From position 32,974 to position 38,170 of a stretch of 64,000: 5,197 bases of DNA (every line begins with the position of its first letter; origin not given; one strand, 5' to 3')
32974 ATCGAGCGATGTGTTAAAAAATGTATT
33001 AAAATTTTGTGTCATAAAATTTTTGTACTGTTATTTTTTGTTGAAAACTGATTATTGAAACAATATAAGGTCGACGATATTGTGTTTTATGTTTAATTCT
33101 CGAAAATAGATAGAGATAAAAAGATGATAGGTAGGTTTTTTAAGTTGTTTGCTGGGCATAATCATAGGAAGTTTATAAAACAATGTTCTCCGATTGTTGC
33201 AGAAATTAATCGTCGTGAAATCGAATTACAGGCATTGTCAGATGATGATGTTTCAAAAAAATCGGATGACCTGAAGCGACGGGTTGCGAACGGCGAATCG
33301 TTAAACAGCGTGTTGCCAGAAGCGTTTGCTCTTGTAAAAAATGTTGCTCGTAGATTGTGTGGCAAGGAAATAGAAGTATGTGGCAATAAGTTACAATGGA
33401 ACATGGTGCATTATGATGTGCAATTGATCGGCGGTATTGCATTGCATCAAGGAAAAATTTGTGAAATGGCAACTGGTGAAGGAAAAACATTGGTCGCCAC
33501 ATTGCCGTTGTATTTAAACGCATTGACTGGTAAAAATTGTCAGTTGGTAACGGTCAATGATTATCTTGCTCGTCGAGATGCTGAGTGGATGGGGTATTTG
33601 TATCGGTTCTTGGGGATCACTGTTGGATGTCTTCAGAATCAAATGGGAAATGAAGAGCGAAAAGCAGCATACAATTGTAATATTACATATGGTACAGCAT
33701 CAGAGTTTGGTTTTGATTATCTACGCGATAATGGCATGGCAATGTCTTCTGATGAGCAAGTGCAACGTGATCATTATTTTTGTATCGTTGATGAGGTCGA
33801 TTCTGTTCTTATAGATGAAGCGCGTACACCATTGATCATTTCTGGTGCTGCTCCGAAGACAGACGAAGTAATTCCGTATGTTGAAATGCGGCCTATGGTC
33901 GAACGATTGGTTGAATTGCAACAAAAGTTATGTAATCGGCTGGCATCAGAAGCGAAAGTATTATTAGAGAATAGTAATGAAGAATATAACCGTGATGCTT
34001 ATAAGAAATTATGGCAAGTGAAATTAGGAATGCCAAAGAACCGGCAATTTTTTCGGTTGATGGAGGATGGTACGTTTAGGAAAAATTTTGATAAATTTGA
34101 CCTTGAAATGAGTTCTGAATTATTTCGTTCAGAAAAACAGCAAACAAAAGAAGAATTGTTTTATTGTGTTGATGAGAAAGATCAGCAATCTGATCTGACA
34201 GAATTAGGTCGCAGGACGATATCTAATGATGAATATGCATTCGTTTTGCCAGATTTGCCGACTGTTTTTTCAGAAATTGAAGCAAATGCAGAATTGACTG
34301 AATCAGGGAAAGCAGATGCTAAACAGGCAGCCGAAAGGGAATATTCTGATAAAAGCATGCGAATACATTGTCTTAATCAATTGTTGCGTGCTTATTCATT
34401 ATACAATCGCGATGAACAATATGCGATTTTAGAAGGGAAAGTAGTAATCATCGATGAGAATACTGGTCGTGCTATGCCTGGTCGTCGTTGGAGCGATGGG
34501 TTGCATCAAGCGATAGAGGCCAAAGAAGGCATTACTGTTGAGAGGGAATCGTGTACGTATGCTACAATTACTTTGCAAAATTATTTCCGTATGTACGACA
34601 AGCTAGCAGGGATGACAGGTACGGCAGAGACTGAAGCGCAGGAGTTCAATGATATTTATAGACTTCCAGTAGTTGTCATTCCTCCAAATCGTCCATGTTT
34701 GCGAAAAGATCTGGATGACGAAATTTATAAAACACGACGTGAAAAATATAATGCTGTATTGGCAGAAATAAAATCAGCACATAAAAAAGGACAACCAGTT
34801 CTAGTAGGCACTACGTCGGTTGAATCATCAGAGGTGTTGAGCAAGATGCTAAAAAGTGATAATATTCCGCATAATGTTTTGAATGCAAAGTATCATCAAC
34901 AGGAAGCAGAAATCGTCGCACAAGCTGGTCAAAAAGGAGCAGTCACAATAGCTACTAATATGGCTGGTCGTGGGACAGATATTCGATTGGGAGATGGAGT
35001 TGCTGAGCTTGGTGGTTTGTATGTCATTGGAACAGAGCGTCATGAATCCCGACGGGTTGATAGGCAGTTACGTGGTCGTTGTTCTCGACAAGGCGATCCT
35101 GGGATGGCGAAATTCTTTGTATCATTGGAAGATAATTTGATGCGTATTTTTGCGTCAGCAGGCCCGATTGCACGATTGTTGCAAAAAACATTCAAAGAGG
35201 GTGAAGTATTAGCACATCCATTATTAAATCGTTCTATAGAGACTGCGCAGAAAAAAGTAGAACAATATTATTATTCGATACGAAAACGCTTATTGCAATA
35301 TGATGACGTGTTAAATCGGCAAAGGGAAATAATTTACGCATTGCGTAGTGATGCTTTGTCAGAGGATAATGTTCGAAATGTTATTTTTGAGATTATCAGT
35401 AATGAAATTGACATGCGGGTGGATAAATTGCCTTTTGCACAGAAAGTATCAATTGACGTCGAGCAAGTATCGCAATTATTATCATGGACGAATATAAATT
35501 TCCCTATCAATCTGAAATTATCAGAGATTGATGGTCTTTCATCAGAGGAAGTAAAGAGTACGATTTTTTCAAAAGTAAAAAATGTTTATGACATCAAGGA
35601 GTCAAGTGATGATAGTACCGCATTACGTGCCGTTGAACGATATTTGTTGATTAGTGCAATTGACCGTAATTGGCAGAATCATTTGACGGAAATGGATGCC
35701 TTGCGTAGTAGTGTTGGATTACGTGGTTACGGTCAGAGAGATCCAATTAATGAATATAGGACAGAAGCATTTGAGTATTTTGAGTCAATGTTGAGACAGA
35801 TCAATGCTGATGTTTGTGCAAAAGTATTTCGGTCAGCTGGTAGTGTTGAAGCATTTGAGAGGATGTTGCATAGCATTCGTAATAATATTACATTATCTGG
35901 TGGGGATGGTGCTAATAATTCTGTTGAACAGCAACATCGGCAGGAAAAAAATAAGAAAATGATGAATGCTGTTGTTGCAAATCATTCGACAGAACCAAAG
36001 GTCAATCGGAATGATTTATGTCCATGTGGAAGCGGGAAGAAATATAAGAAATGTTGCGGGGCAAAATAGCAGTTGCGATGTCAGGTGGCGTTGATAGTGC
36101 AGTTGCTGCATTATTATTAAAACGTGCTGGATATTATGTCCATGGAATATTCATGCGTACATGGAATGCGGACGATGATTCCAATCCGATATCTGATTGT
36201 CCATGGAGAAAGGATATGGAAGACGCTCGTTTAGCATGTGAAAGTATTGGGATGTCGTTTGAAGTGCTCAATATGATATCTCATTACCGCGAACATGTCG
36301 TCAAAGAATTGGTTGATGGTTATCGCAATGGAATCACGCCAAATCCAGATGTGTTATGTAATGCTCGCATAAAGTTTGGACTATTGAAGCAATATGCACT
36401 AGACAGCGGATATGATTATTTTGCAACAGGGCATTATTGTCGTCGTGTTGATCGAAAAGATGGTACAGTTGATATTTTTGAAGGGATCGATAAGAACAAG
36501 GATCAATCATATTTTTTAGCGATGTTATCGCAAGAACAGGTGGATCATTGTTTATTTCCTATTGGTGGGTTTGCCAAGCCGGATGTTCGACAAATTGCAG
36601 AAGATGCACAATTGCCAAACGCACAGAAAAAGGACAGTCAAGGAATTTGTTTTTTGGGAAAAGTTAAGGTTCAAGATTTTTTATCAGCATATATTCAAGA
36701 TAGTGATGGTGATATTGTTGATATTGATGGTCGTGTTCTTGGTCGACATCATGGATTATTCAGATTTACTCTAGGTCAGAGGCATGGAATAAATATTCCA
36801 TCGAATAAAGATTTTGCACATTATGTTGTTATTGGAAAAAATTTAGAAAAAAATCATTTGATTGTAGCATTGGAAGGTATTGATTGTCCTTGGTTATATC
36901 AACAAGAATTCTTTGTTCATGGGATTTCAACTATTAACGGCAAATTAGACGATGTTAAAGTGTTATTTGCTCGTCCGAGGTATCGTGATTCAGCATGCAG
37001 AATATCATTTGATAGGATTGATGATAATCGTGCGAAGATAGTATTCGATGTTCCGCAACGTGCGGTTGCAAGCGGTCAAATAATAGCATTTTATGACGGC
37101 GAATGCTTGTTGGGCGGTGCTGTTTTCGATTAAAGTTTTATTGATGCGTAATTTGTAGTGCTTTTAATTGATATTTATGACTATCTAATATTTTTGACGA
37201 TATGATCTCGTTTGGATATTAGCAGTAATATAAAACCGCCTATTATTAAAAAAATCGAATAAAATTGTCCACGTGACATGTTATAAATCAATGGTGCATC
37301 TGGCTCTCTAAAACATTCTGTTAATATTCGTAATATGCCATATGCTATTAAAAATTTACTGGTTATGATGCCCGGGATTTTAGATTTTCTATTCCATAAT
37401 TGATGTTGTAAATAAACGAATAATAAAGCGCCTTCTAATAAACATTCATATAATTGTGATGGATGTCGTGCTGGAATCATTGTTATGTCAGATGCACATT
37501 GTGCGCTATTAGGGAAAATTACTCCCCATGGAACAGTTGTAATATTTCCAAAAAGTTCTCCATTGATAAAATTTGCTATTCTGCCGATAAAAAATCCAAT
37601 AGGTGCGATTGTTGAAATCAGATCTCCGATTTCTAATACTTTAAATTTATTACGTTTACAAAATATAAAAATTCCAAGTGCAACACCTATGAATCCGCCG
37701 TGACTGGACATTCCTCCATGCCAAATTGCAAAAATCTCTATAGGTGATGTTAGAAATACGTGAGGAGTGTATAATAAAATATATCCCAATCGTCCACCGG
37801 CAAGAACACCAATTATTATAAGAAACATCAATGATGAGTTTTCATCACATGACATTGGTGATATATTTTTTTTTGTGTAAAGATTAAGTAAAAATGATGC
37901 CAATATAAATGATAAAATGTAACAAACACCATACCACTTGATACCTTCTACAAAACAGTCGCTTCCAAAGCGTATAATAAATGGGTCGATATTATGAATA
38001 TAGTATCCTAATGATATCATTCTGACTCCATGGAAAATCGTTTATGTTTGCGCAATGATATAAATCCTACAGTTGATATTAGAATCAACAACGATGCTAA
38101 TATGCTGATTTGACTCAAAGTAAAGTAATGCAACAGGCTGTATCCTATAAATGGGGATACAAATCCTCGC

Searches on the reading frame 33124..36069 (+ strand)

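Call 17: search_protein_families(library=pfam, proteins=[window:33124-36069:+], max_evalue=0.001)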
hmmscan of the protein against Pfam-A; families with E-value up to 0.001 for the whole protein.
window:33124-36069:+ (981 aa): 7 families
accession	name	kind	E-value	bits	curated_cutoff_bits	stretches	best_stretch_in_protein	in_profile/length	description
PF07517.20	SecA_DEAD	-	2.2e-118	395.2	24.6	1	10-509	5-290/290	SecA DEAD-like domain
PF21090.3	P-loop_SecA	-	9.8e-77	257.6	27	2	524-624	1-101/205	SecA P-loop domain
PF07516.18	SecA_SW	-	5.5e-56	190.3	26.7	1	696-903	2-198/200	SecA Wing and Scaffold domain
PF01043.26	SecA_PP_bind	-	7.2e-26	91.4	23.5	1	339-465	14-110/110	SecA preprotein cross-linking domain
PF02810.21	SEC-C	-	3.1e-10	40.2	20.4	1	962-979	1-18/19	SEC-C motif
PF00271.37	Helicase_C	-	1.1e-05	26.1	23.5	1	541-656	2-109/110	Helicase conserved C-terminal domain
PF00270.35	DEAD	-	5.7e-05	23.4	26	1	112-230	18-131/167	DEAD/DEAH box helicase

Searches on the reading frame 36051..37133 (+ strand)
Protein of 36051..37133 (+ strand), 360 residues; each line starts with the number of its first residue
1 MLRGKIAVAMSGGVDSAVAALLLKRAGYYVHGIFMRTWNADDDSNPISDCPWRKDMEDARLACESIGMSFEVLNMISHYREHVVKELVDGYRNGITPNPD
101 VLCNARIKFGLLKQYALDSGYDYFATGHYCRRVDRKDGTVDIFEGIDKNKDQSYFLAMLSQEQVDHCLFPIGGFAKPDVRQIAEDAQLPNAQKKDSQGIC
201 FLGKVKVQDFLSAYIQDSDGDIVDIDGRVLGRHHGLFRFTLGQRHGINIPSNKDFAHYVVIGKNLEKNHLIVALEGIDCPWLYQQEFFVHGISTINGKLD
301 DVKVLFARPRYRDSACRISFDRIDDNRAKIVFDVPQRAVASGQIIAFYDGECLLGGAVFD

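Call 17: search_protein_families(library=pfam, proteins=[window:36051-37133:+], max_evalue=0.001)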
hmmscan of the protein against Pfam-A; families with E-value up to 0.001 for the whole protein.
window:36051-37133:+ (360 aa): 3 families
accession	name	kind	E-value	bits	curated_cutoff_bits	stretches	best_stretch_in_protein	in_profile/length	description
PF03054.22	tRNA_Me_trans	-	4.6e-75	252.2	20.6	1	5-204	2-202/202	tRNA methyl transferase HUP domain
PF20259.3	tRNA_Me_trans_M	-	6.1e-19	67.8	27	1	208-273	1-65/66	tRNA methyl transferase PRC-barrel domain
PF20258.4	tRNA_Me_trans_C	-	4e-13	49.9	20.6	1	287-358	4-76/77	Aminomethyltransferase beta-barrel domain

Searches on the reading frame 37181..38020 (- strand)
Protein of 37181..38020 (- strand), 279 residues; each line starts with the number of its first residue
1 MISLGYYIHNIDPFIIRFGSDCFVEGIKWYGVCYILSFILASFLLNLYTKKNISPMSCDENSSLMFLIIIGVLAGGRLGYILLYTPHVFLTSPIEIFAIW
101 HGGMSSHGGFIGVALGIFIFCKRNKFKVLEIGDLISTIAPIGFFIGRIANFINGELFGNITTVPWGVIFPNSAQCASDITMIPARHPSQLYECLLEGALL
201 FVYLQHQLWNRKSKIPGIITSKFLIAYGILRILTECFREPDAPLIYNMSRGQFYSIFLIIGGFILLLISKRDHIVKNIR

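Call 55: search_protein_families(library=pfam, proteins=[window:37181-38020:-], max_evalue=0.001)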
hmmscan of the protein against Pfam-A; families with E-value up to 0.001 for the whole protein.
window:37181-38020:- (279 aa): 1 family
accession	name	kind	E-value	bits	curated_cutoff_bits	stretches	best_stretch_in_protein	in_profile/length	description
PF01790.23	LGT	-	1.5e-64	218.1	24.9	1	27-267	11-239/240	Prolipoprotein diacylglyceryl transferase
